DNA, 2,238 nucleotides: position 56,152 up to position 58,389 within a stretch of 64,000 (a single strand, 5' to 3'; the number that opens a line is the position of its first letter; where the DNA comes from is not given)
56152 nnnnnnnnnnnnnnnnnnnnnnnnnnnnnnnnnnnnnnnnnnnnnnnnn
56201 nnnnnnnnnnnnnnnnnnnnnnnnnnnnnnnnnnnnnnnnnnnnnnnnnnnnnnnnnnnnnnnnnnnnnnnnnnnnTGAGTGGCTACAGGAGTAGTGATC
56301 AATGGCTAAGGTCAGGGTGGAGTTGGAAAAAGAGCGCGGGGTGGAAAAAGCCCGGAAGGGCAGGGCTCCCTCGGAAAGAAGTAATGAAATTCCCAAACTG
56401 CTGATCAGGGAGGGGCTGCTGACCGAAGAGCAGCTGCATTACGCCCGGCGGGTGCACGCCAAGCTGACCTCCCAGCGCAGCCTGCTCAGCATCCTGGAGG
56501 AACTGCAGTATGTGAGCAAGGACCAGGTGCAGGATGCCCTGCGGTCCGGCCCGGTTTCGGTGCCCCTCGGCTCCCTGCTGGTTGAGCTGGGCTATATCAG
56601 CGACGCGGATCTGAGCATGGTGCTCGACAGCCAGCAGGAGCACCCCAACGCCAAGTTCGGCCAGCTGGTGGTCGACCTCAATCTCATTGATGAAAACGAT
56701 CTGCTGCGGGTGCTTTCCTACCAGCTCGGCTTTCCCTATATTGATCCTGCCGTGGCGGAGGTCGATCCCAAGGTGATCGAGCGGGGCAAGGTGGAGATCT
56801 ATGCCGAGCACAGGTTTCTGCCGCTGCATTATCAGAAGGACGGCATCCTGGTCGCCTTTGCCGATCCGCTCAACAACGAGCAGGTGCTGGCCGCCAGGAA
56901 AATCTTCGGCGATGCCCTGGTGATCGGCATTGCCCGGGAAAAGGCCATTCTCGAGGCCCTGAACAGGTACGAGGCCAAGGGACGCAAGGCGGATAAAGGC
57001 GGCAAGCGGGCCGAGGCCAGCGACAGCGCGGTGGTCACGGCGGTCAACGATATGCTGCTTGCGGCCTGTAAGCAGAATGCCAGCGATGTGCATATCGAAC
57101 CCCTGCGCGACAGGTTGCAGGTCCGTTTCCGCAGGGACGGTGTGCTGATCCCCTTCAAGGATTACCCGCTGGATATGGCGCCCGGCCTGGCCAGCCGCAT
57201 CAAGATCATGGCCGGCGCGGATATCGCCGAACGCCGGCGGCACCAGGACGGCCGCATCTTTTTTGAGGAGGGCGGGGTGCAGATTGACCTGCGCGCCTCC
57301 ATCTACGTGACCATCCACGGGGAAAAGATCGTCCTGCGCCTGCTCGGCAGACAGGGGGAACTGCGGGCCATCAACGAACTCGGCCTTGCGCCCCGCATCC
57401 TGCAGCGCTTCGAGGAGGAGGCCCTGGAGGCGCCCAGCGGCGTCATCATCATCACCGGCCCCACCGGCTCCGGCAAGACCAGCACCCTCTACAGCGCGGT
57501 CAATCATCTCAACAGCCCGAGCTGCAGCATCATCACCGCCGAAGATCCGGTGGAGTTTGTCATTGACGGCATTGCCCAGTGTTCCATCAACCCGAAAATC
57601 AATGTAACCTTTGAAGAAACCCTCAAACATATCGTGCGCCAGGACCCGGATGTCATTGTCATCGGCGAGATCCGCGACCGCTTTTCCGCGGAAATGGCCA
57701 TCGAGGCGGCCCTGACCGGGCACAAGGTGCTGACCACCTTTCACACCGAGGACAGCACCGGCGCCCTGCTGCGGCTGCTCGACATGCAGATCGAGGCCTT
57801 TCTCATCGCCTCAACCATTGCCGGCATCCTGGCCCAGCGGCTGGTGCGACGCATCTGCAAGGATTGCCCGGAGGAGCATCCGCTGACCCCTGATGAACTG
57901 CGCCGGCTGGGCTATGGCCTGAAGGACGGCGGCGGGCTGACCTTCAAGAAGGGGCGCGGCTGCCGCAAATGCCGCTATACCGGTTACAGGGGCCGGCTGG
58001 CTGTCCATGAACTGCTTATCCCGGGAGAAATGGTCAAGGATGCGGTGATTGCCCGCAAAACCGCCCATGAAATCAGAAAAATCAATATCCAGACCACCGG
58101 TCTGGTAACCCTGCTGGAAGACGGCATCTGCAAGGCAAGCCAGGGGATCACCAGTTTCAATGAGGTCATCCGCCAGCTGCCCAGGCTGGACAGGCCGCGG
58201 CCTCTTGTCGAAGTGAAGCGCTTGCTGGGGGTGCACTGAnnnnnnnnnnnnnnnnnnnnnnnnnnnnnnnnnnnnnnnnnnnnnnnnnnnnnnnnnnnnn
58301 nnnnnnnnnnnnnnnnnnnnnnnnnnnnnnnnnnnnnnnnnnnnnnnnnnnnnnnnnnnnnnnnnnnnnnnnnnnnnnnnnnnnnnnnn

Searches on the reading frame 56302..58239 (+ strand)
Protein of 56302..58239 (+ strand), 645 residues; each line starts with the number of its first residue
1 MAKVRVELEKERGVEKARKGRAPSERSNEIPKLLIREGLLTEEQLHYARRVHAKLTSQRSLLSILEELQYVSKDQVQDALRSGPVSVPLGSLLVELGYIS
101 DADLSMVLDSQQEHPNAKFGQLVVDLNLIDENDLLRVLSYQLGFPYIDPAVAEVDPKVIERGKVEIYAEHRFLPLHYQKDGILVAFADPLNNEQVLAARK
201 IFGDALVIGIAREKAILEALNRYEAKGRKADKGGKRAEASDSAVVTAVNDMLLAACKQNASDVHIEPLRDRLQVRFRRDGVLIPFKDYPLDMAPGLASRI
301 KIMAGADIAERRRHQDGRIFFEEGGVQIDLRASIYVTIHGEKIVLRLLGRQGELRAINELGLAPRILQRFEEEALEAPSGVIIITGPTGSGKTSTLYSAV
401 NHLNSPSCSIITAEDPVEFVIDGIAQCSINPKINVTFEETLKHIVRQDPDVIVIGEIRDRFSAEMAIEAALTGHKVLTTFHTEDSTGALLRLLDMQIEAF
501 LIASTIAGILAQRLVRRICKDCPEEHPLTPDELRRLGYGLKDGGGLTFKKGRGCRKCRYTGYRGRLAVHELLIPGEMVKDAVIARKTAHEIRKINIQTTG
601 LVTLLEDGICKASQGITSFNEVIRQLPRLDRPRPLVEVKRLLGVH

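Call 3: search_protein_families(library=pfam, proteins=[window:56302-58239:+], max_evalue=0.01)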
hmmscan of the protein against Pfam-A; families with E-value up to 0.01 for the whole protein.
window:56302-58239:+ (645 aa): 8 families
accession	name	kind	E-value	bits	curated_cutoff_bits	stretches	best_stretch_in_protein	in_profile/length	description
PF00437.27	T2SSE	-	3.6e-108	362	24.9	1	239-624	3-370/370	Type II/IV secretion system protein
PF05157.20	MshEN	-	2.4e-12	47.1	23.1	1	142-227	1-87/90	MshEN domain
PF13401.12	AAA_22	-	0.00019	22.2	27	0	380-415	6-43/130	AAA domain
PF13191.12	AAA_16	-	0.0019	19.2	32.6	1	370-472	16-109/167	AAA ATPase domain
PF13476.12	AAA_23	-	0.0023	19.1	27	1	370-396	10-36/201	AAA domain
PF13173.12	AAA_14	-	0.0057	17.1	27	0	381-472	4-86/129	AAA domain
PF25199.1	nSTAND_NTPase5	-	0.0092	16.2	34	0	361-405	23-68/145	Novel STAND NTPase 5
PF20720.3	nSTAND3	-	0.0094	16.1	27.2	0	379-418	17-56/155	Novel STAND NTPase 3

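Call 4: search_protein_families(library=ncbifam, proteins=[window:56302-58239:+], max_evalue=0.01)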
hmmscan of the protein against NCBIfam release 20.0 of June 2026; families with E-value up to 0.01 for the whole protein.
window:56302-58239:+ (645 aa): 24 families
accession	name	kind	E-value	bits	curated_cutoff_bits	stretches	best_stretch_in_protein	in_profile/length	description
TIGR02538.1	type_IV_pilB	equivalog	3.2e-138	461.8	675.65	2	232-625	169-561/564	type IV-A pilus assembly ATPase PilB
TIGR02533.1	type_II_gspE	equivalog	2.8e-136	455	630.25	1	235-624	100-484/486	type II secretion system ATPase GspE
NF053534.1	T4PilAsmATPsTfpB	equivalog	2.9e-112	376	850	1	235-627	192-583/584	type IV pilus assembly ATPase TfpB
NF007755.0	PRK10436.1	equivalog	2e-111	373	617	1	168-624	15-457/465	type II secretion system protein GspE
NF041000.1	ATPase_ComGA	equivalog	2.1e-67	226.9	300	1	250-516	2-266/267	competence type IV pilus ATPase ComGA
TIGR01420.1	pilT_fam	subfamily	4.2e-46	157.8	319.1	1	248-517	2-270/343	PilT/PilU family type 4a pilus ATPase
TIGR02525.1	plasmid_TraJ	equivalog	2.5e-19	69.5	368.3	1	373-497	143-274/372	plasmid transfer ATPase TraJ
TIGR02524.1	dot_icm_DotB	equivalog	1.8e-17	63.6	463.3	1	373-506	128-270/358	Dot/Icm type IV secretion system ATPase DotB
NF053729.1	c-di-GMP_motif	domain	2.8e-17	62.2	38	2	88-141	1-53/53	cyclic di-GMP-binding domain-containing protein, MshE-related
NF058587.1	archaellum_moto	equivalog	3.3e-14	52.5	550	1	382-493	278-394/527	archaellum flagellar ATPase motor FlaI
TIGR02788.1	VirB11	equivalog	4e-12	45.8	249.95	1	369-497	135-267/308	P-type DNA transfer ATPase VirB11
TIGR02782.1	TrbB_P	equivalog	4e-11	42.7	304.55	1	381-495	138-255/303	P-type conjugative transfer ATPase TrbB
TIGR03819.1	heli_sec_ATPase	hypoth_equivalog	1.8e-09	37.3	373.15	1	296-485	99-290/340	TadA family conjugal transfer-associated ATPase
NF010407.0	PRK13833.1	subfamily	4.4e-09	36.2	499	1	382-499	147-266/323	conjugal transfer protein TrbB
NF012033.0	PRK15489.1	equivalog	5.5e-09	34.7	537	1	86-231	490-634/703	glycosyl transferase family protein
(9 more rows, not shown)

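Call 12: find_homologous_proteins(query=window:56302-58239:+)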
Query window:56302-58239:+ (645 aa): 7992 proteins with E <= 0.001 among 8000 candidates; the best 120 are listed.
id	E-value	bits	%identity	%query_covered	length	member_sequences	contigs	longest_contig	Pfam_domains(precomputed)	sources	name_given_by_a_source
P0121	0.0e+0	1287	89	100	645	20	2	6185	PF05157.21,PF00437.27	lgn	-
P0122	0.0e+0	1267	88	100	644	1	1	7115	PF05157.21,PF00437.27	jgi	-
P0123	0.0e+0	1251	87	100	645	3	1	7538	PF05157.21,PF00437.27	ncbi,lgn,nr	ncbi:MAG: Flp pilus assembly complex ATPase component TadA [Desulfobulbaceae bacterium]|nr:Flp pilus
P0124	0.0e+0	1228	85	100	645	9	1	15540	PF05157.21,PF00437.27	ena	-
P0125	0.0e+0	1221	84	100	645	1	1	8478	PF05157.21,PF00437.27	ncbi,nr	ncbi:MAG: Flp pilus assembly complex ATPase component TadA [Deltaproteobacteria bacterium]|nr:Flp pi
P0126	0.0e+0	1207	83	100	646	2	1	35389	PF05157.21,PF00437.27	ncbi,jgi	-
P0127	0.0e+0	1110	77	100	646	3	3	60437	PF05157.21,PF00437.27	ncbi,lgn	-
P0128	0.0e+0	1085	75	100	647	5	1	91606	PF05157.21,PF00437.27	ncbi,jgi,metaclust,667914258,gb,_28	metaclust:\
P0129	0.0e+0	1038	72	100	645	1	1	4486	PF05157.21,PF00437.27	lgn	-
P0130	0.0e+0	1017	70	100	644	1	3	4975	PF05157.21,PF00437.27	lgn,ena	-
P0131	0.0e+0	1016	70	100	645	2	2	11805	PF05157.21,PF00437.27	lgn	-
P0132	1.9e-296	1002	69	100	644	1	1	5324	PF05157.21,PF00437.27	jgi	-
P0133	2.0e-296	1002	72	96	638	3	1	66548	PF05157.21,PF00437.27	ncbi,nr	ncbi:MAG: Flp pilus assembly complex ATPase component TadA [Desulfobulbaceae bacterium]|nr:Flp pilus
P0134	1.0e-291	987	69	100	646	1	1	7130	PF05157.21,PF00437.27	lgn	-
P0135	6.6e-288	974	67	100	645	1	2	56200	PF05157.21,PF00437.27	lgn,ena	-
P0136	2.7e-281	952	67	100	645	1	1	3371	PF05157.21,PF00437.27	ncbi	-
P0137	1.1e-260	884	64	97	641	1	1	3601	PF05157.21,PF00437.27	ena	-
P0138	7.2e-257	872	63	96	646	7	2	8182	PF05157.21,PF00437.27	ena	-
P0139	6.7e-256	869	62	98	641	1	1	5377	PF05157.21,PF00437.27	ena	-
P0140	2.5e-248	844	62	95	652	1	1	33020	PF05157.21,PF00437.27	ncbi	-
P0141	3.0e-245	833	59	96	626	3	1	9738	PF05157.21,PF00437.27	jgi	jgi:type IV pilus assembly protein PilB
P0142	3.0e-235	800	59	94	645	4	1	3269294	PF05157.21,PF00437.27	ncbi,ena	-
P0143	8.6e-233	792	58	95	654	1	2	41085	PF05157.21,PF00437.27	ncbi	-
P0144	1.2e-231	788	57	99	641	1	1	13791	PF05157.21,PF00437.27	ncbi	-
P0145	2.9e-231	787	58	97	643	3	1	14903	PF13173.13,PF05157.21,PF00437.27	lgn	-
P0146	4.5e-231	787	58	95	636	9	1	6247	PF05157.21,PF00437.27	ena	-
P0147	1.6e-230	785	56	96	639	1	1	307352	PF05157.21,PF00437.27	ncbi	ncbi:MAG: GspE/PulE family protein [Vicinamibacterales bacterium]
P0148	6.0e-230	783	57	96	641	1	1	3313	PF05157.21,PF00437.27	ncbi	-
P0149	1.4e-229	782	57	96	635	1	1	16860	PF05157.21,PF00437.27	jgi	jgi:type IV pilus assembly protein PilB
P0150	1.5e-228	778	57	95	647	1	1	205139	PF05157.21,PF00437.27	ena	-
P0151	5.7e-228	776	56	96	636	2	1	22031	PF05157.21,PF00437.27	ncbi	-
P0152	1.7e-227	775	57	96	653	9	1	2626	PF05157.21,PF00437.27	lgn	-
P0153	8.2e-227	772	58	95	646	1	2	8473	PF05157.21,PF00437.27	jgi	jgi:type IV pilus assembly protein PilB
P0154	1.9e-226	771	57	96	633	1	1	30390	PF05157.21,PF00437.27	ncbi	-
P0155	3.4e-226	770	56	97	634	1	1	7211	PF05157.21,PF00437.27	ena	-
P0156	4.3e-226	770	59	95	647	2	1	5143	PF05157.21,PF00437.27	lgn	-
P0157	5.5e-226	770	56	96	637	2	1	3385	PF05157.21,PF00437.27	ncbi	-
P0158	5.5e-226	770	57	96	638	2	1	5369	PF05157.21,PF00437.27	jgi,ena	-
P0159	9.2e-226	769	55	98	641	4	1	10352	PF05157.21,PF00437.27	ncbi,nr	ncbi:MAG: GspE/PulE family protein [Thermodesulfobacteriota bacterium]|nr:GspE/PulE family protein [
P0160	1.3e-225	768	57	95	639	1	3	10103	PF05157.21,PF00437.27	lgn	-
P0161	2.1e-225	768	57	96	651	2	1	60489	PF05157.21,PF00437.27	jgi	jgi:type IV pilus assembly protein PilB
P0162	3.2e-225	767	55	99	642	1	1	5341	PF05157.21,PF00437.27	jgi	jgi:type IV pilus assembly protein PilB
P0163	5.9e-225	766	58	96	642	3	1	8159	PF05157.21,PF00437.27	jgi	jgi:type IV pilus assembly protein PilB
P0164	6.3e-225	766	57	95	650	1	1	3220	PF05157.21,PF00437.27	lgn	-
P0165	1.2e-224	765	57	95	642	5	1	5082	PF05157.21,PF00437.27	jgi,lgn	jgi:type IV pilus assembly protein PilB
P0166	1.9e-224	765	55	96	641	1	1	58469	PF05157.21,PF00437.27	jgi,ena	-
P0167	2.0e-224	765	57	97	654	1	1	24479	PF05157.21,PF00437.27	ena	-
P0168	5.5e-224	763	56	95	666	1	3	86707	PF05157.21,PF00437.27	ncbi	ncbi:Secretion system protein E [Candidatus Magnetomoraceae bacterium gMMP-15]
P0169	1.1e-223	762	55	96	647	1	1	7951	PF05157.21,PF00437.27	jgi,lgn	jgi:type IV pilus assembly protein PilB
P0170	1.6e-223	762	54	97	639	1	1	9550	PF05157.21,PF00437.27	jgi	jgi:type IV pilus assembly protein PilB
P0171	8.2e-223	759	56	98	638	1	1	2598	PF05157.21,PF00437.27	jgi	jgi:type IV pilus assembly protein PilB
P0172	1.2e-222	759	55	98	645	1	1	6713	PF05157.21,PF00437.27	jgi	jgi:type IV pilus assembly protein PilB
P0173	1.5e-222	758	56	96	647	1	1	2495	PF05157.21,PF00437.27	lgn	-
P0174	1.6e-222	758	56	95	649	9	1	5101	PF05157.21,PF00437.27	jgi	jgi:type IV pilus assembly protein PilB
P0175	1.7e-222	758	55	96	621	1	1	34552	PF05157.21,PF00437.27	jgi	jgi:type IV pilus assembly protein PilB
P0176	2.5e-222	758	56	96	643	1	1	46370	PF05157.21,PF00437.27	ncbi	-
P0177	3.1e-222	757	55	96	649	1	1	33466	PF05157.21,PF00437.27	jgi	jgi:type IV pilus assembly protein PilB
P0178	3.9e-222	757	56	95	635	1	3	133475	PF05157.21,PF00437.27,PF13191.13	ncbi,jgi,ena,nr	ncbi:MAG TPA: GspE/PulE family protein [Myxococcota bacterium]|jgi:type IV pilus assembly protein Pi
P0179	6.7e-222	756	56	96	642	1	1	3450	PF05157.21,PF00437.27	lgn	-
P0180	6.7e-222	756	56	98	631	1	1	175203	PF05157.21,PF00437.27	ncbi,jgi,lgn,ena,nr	ncbi:MAG: GspE/PulE family protein [Desulfobulbaceae bacterium]|nr:GspE/PulE family protein [Desulfo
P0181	7.8e-222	756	55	96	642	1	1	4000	PF05157.21,PF00437.27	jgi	jgi:type IV pilus assembly protein PilB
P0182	1.1e-221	756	55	95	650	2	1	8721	PF05157.21,PF00437.27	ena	-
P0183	1.3e-221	755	54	98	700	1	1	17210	PF05157.21,PF00437.27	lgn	-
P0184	3.3e-221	754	55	95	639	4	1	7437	PF05157.21,PF00437.27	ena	-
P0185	6.2e-221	753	54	96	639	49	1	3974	PF05157.21,PF00437.27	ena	-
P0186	7.4e-221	753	56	96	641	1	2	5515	PF05157.21,PF00437.27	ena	-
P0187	8.5e-221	753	54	95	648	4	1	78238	PF05157.21,PF00437.27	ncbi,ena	-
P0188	8.8e-221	753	55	95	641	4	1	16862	PF05157.21,PF00437.27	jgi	-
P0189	9.0e-221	753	55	93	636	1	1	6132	PF05157.21,PF00437.27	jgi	jgi:type IV pilus assembly protein PilB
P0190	1.2e-220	752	55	96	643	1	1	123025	PF05157.21,PF00437.27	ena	-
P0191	1.2e-220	752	57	95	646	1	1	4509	PF05157.21,PF00437.27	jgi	jgi:type IV pilus assembly protein PilB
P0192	1.4e-220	752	56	97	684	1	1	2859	PF05157.21,PF00437.27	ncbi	-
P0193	2.3e-220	751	55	97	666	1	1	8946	PF05157.21,PF00437.27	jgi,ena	-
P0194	2.7e-220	751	55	96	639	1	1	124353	PF05157.21,PF00437.27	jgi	jgi:type IV pilus assembly protein PilB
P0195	2.9e-220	751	54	96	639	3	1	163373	PF05157.21,PF00437.27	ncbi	-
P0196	3.0e-220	751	56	96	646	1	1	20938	PF05157.21,PF00437.27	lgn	-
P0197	3.6e-220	751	53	95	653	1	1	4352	PF05157.21,PF00437.27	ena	-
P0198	4.1e-220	750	55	95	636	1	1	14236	PF05157.21,PF00437.27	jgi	jgi:type IV pilus assembly protein PilB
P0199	5.1e-220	750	55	96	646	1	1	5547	PF05157.21,PF00437.27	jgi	jgi:type IV pilus assembly protein PilB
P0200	5.5e-220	750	56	96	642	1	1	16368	PF05157.21,PF00437.27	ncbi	ncbi:MAG: GspE/PulE family protein [Vicinamibacterales bacterium]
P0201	7.0e-220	750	55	96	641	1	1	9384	PF05157.21,PF00437.27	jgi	jgi:type IV pilus assembly protein PilB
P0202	1.2e-219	749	56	97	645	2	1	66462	PF05157.21,PF00437.27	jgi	jgi:type IV pilus assembly protein PilB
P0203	1.2e-219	749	54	95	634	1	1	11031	PF05157.21,PF00437.27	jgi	-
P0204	1.4e-219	749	55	95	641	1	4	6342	PF05157.21,PF00437.27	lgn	-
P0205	1.6e-219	748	56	97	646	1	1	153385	PF05157.21,PF00437.27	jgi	jgi:type IV pilus assembly protein PilB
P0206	3.3e-219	747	54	97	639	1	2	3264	PF05157.21,PF00437.27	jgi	-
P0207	4.5e-219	747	54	98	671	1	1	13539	PF05157.21,PF00437.27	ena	-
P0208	4.6e-219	747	54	96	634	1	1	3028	PF05157.21,PF00437.27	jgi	jgi:type IV pilus assembly protein PilB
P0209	5.4e-219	747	54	96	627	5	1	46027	PF05157.21,PF00437.27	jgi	-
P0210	6.3e-219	746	55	95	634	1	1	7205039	PF05157.21,PF00437.27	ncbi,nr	ncbi:MAG: Flp pilus assembly complex ATPase component TadA [Desulfobacterales bacterium]|nr:MAG: Flp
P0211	6.9e-219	746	53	99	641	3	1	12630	PF05157.21,PF00437.27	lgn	-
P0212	8.4e-219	746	56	96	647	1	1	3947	PF05157.21,PF00437.27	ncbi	-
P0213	9.1e-219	746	54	95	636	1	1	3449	PF05157.21,PF00437.27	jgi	jgi:type IV pilus assembly protein PilB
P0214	1.1e-218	746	55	96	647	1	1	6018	PF05157.21,PF00437.27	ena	-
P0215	1.2e-218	746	54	95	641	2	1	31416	PF05157.21,PF00437.27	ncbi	-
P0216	1.5e-218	745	55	94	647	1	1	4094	PF05157.21,PF00437.27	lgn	-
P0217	2.0e-218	745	53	98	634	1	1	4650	PF05157.21,PF00437.27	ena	-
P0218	2.4e-218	745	53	99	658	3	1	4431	PF05157.21,PF00437.27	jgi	jgi:type IV pilus assembly protein PilB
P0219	2.6e-218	744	55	95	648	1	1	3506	PF05157.21,PF00437.27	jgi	jgi:type IV pilus assembly protein PilB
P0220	3.1e-218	744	54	95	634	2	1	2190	PF05157.21,PF00437.27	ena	-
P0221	3.1e-218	744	54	99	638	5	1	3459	PF05157.21,PF00437.27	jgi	-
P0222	4.3e-218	744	53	100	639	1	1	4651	PF05157.21,PF00437.27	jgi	jgi:type IV pilus assembly protein PilB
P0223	5.7e-218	743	56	95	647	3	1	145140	PF05157.21,PF00437.27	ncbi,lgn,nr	ncbi:MAG: type II/IV secretion system protein [Acidimicrobiia bacterium]|nr:type II/IV secretion sys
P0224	5.9e-218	743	53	95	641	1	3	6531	PF05157.21,PF00437.27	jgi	-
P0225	7.3e-218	743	54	96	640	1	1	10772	PF05157.21,PF00437.27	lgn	-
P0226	1.2e-217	742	54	95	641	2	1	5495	PF05157.21,PF00437.27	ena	-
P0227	1.3e-217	742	52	99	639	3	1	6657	PF05157.21,PF00437.27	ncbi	-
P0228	1.4e-217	742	55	96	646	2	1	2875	PF05157.21,PF00437.27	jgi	jgi:type IV pilus assembly protein PilB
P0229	1.5e-217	742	54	97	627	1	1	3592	PF05157.21,PF00437.27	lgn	-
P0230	2.4e-217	741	53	96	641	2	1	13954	PF05157.21,PF00437.27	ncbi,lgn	-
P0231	2.4e-217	741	54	95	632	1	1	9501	PF05157.21,PF00437.27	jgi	jgi:type IV pilus assembly protein PilB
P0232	2.4e-217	741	53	99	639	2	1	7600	PF05157.21,PF00437.27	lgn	-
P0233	2.4e-217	741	55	96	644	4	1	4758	PF05157.21,PF00437.27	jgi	-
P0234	3.0e-217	741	53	95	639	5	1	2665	PF05157.21,PF00437.27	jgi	-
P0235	3.1e-217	741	53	96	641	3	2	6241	PF05157.21,PF00437.27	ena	-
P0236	3.5e-217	741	54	95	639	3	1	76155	PF05157.21,PF00437.27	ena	-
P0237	5.4e-217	740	55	93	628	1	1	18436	PF05157.21,PF00437.27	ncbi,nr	ncbi:MAG: GspE/PulE family protein [Proteobacteria bacterium]|nr:GspE/PulE family protein [Pseudomon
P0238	5.4e-217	740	54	95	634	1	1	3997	PF05157.21,PF00437.27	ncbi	-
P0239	5.9e-217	740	54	95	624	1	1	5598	PF05157.21,PF00437.27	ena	-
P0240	6.2e-217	740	55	96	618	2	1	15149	PF05157.21,PF00437.27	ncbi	-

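Call 13: find_encoding_contigs(protein=P0142, flank=8000, max_places=2)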
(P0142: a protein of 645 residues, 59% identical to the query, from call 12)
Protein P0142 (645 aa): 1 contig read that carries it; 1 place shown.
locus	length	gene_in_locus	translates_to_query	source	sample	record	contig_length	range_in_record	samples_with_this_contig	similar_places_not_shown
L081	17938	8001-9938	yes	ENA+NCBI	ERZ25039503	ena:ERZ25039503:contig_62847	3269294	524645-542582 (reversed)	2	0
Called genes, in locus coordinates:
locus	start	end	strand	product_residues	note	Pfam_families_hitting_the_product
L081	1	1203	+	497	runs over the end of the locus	PF13517:FG-GAP_3 (faint), PF08534:Redoxin, PF00578:AhpC-TSA, PF00085:Thioredoxin (weak), PF13905:Thioredoxin_8 (weak)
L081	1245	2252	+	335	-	PF00892:EamA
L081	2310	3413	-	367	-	PF13624:SurA_N_3, PF13623:SurA_N_2 (weak), PF13098:Thioredoxin_2, PF13462:Thioredoxin_4, PF01323:DSBA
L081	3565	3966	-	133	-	-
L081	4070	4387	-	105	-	-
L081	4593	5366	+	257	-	PF01149:Fapy_DNA_glyco (faint), PF06831:H2TH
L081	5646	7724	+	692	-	PF05649:Peptidase_M13_N, PF01431:Peptidase_M13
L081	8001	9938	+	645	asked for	PF05157:MshEN, PF00437:T2SSE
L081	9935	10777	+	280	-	PF08668:HDOD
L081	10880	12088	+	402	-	PF01963:TraB_PrgY_gumN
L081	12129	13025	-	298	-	PF01569:PAP2, PF14378:PAP2_3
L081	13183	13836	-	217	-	PF01011:PQQ (faint), PF13360:PQQ_2, PF13570:Beta-prop_ACSF4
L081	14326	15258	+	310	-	PF01292:Ni_hydr_CYTB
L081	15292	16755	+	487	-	PF06253:MTTB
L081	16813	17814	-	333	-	PF04087:DUF389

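Call 14: find_encoding_contigs(protein=P0147, flank=8000, max_places=2)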
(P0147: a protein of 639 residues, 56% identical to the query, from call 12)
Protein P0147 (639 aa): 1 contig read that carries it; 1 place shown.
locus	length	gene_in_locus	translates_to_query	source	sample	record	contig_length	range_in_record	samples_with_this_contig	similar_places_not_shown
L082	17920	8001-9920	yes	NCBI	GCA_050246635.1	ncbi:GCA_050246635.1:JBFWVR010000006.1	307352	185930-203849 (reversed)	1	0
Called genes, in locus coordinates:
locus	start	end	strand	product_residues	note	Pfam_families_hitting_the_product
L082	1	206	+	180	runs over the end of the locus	PF11821:ActD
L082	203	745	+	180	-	PF00034:Cytochrom_C (faint), PF13442:Cytochrome_CBB3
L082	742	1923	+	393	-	-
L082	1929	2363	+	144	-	-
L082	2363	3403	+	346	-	PF13473:Cupredoxin_1 (weak), PF00116:COX2, PF00034:Cytochrom_C (weak)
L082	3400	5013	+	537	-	PF00115:COX1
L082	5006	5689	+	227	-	PF00510:COX3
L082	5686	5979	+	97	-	PF03626:COX4_pro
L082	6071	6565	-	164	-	-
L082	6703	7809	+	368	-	PF04055:Radical_SAM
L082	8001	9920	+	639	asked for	PF05157:MshEN, PF00437:T2SSE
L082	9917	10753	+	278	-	PF08668:HDOD, PF01966:HD (weak)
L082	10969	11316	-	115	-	PF03960:ArsC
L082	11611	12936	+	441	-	PF00486:Trans_reg_C, PF14559:TPR_19 (faint), PF13431:TPR_17 (faint), PF07719:TPR_2 (faint), PF23914:TPR_CcmH_CycH (faint)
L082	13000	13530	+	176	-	-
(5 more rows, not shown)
